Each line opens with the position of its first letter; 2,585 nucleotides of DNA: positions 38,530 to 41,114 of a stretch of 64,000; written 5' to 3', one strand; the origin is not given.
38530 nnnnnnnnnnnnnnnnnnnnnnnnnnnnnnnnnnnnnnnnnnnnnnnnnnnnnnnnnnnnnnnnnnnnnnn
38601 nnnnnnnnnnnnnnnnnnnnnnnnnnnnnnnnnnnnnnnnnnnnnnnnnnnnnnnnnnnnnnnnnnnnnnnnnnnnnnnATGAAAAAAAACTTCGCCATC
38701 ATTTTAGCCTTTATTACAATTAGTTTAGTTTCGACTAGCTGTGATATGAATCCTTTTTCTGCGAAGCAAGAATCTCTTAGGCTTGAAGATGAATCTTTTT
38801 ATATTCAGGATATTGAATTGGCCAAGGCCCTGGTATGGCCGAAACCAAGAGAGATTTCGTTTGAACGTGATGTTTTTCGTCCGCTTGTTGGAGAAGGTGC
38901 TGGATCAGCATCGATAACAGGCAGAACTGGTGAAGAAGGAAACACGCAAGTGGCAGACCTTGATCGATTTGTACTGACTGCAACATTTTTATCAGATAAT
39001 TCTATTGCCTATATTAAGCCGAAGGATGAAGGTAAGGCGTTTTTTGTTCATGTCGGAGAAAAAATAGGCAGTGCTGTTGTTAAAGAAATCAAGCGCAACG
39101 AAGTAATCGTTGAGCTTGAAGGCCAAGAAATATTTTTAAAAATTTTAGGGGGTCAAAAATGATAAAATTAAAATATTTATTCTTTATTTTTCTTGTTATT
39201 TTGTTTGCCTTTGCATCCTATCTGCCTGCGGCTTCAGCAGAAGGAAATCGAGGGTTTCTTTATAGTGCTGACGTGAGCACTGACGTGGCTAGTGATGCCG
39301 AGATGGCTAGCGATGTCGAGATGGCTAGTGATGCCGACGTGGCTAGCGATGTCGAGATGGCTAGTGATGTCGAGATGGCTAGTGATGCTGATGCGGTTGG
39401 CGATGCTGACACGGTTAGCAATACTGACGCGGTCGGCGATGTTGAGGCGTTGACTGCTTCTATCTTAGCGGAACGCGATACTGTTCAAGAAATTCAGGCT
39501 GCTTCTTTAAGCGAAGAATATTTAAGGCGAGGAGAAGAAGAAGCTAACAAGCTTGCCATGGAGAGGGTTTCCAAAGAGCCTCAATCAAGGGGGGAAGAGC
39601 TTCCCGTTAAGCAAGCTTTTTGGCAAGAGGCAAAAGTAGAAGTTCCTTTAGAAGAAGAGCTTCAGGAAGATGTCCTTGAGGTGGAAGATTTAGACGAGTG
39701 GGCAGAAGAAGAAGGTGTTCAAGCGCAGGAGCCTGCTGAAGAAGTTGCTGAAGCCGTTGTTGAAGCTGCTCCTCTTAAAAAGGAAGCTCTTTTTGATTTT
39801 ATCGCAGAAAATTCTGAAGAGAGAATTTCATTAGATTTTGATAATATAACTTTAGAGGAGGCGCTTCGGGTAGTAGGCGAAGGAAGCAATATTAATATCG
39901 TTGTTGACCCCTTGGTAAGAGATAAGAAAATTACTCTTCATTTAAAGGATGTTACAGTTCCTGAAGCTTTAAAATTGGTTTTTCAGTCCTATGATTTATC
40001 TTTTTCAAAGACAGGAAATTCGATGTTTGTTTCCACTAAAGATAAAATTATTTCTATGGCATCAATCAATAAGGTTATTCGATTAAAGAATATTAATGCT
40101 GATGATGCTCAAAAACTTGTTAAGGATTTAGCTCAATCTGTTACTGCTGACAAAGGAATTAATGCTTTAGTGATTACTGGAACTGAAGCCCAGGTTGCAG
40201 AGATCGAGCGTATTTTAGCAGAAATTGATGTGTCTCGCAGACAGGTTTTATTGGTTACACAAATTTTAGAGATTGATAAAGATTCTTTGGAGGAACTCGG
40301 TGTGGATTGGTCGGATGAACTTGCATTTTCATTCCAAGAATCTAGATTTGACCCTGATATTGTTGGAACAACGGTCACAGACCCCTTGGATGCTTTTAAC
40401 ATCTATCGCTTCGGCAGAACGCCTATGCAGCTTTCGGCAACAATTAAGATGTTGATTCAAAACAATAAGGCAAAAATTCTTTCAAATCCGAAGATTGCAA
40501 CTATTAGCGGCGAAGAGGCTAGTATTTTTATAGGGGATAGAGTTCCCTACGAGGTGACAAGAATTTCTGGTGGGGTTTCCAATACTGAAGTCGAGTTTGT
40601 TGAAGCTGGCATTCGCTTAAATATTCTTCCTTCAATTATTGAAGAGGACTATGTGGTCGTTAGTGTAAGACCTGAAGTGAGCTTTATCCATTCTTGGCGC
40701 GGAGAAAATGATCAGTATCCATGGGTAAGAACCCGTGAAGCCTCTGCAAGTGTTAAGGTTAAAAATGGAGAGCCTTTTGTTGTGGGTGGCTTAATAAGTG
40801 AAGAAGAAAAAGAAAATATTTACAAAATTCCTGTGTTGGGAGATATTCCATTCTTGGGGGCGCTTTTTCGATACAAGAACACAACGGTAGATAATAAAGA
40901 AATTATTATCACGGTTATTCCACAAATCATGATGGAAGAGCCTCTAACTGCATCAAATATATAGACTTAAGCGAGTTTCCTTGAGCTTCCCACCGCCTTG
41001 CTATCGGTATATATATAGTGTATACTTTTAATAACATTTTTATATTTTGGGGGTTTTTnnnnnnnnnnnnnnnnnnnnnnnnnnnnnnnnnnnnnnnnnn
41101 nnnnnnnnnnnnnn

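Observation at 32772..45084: Complete type IV pilus locus with apparent c-di-GMP input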

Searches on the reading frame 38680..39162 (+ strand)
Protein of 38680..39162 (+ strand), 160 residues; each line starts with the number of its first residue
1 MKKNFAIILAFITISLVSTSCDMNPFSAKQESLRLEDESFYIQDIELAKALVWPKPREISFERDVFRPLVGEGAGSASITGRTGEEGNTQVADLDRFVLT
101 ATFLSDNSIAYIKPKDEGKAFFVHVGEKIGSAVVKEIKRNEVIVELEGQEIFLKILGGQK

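Call 4: search_protein_families(library=pfam, proteins=[window:38680-39162:+], max_evalue=0.01)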
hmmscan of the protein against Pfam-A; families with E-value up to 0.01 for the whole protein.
window:38680-39162:+ (160 aa): 1 family
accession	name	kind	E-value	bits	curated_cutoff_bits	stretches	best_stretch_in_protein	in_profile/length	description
PF17516.8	ProQ_C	-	0.0065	16.3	23.3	0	118-147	8-37/51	ProQ C-terminal domain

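Call 8: search_protein_families(library=ncbifam, proteins=[window:38680-39162:+], max_evalue=0.01)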
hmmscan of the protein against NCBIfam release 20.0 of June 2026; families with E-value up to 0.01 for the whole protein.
window:38680-39162:+ (160 aa): 1 family
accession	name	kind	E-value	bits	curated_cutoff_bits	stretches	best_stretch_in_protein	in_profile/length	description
NF041515.1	GspC_delta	equivalog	0.00014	21.7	150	1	85-156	92-164/311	type II secretion system protein GspC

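Call 53: search_solved_structures(query=A4, max_evalue=10)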
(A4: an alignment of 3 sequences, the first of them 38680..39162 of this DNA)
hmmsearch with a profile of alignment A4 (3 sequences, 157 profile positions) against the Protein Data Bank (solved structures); distinct sequences matched with E-value up to 10: 2.
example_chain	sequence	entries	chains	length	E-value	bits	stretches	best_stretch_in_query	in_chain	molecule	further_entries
3oss_C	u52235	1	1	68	0.19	14.9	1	98-145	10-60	TYPE 2 SECRETION SYSTEM, GSPC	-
7oio_A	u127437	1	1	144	0.77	12.9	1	98-145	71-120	General secretion pathway protein C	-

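Call 59: search_protein_families(library=pfam, proteins=[window:38680-39162:+], max_evalue=1)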
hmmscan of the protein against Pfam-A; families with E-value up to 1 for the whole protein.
window:38680-39162:+ (160 aa): 2 families
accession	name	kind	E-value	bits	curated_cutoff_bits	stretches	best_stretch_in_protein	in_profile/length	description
PF17516.8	ProQ_C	-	0.0065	16.3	23.3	1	118-147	8-37/51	ProQ C-terminal domain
PF11356.14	T2SSC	-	0.042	14.1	27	1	98-151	81-137/141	Type II secretion system protein C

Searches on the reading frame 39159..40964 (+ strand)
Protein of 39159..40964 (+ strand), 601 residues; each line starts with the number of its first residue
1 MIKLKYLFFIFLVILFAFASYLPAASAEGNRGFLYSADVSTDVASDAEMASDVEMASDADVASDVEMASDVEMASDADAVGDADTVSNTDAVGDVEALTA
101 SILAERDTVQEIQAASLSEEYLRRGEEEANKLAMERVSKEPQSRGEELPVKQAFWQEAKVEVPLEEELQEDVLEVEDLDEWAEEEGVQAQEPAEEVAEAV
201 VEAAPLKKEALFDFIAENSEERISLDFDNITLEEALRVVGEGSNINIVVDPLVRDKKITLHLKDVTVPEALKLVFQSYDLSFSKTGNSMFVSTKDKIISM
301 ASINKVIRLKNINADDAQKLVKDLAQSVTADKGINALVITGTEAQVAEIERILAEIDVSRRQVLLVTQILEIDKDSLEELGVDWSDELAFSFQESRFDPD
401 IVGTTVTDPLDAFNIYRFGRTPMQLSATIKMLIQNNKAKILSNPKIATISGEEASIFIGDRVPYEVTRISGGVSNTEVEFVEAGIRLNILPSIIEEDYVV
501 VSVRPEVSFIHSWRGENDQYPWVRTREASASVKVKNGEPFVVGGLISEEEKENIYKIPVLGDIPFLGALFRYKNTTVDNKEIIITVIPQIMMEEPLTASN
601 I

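Call 4: search_protein_families(library=pfam, proteins=[window:39159-40964:+], max_evalue=0.01)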
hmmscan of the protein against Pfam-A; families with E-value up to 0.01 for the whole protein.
window:39159-40964:+ (601 aa): 5 families
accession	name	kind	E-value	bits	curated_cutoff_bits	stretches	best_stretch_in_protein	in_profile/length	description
PF00263.26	Secretin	-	7.9e-45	152.9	27.5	1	432-591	2-168/169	Bacterial type II and III secretion system protein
PF07660.19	STN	-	6.2e-12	45.5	28.4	1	245-294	1-52/52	Secretin and TonB N terminus short domain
PF03958.22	Secretin_N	-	1.3e-10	41.7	28.2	1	305-362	2-69/69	Bacterial type II/III secretion system short domain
PF16344.10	FecR_C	-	0.00061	20.2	24.4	1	225-289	2-68/70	FecR, C-terminal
PF21305.2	type_II_gspD_N0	-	0.009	16.3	27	0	225-276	1-51/71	GspD-like, N0 domain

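Call 8: search_protein_families(library=ncbifam, proteins=[window:39159-40964:+], max_evalue=0.01)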
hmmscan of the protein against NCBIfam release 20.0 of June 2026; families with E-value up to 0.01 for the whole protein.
window:39159-40964:+ (601 aa): 14 families
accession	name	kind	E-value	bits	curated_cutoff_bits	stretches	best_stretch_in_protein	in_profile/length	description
TIGR02515.1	IV_pilus_PilQ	subfamily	7.2e-60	203.2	284.35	2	302-591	111-427/428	type IV pilus secretin PilQ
TIGR02517.1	type_II_gspD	equivalog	1e-52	179.5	351.35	1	326-593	301-592/600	type II secretion system secretin GspD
NF010083.0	PRK13568.1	equivalog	7.8e-44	150.1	554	1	216-591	21-417/419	DNA uptake porin HofQ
TIGR02519.1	pilus_MshL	equivalog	1.6e-39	135.7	250.2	1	331-591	4-290/290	pilus (MSHA type) biogenesis protein MshL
TIGR02516.1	type_III_yscC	equivalog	5.6e-38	130.7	238.45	1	193-590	72-460/463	type III secretion system outer membrane ring subunit SctC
NF007851.2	PRK10560.1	exception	3e-33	115.2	598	1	218-592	19-410/412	DNA uptake porin HofQ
NF011873.0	PRK15346.1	equivalog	2.3e-25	89.3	524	1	310-576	221-479/499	EscC/YscC/HrcC family type III secretion system outer membrane ring protein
NF042912.1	Amuc_1098_fam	equivalog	3e-19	68.6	750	2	521-590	726-795/805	Amuc_1098 family type IV pilus outer membrane protein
TIGR02520.1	pilus_B_mal_scr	equivalog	9e-06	24.5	287.65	1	328-553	239-478/513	PilN family type IVB pilus formation outer membrane protein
NF033609.2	MSCRAMM_ClfA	exception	3.9e-05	21.6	1150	1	37-101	588-652/934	MSCRAMM family adhesin clumping factor ClfA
TIGR03790.1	TIGR03790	subfamily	0.0019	17.8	67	1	157-332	49-164/316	TIGR03790 family protein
NF033845.1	MSCRAMM_ClfB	exception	0.004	15.1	999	1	42-91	711-760/871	MSCRAMM family adhesin clumping factor ClfB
NF000535.3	MSCRAMM_SdrC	exception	0.0045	15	1700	1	42-90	741-789/963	MSCRAMM family adhesin SdrC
NF012181.0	MSCRAMM_SdrD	exception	0.0087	13.5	2500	0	44-90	1227-1273/1379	MSCRAMM family adhesin SdrD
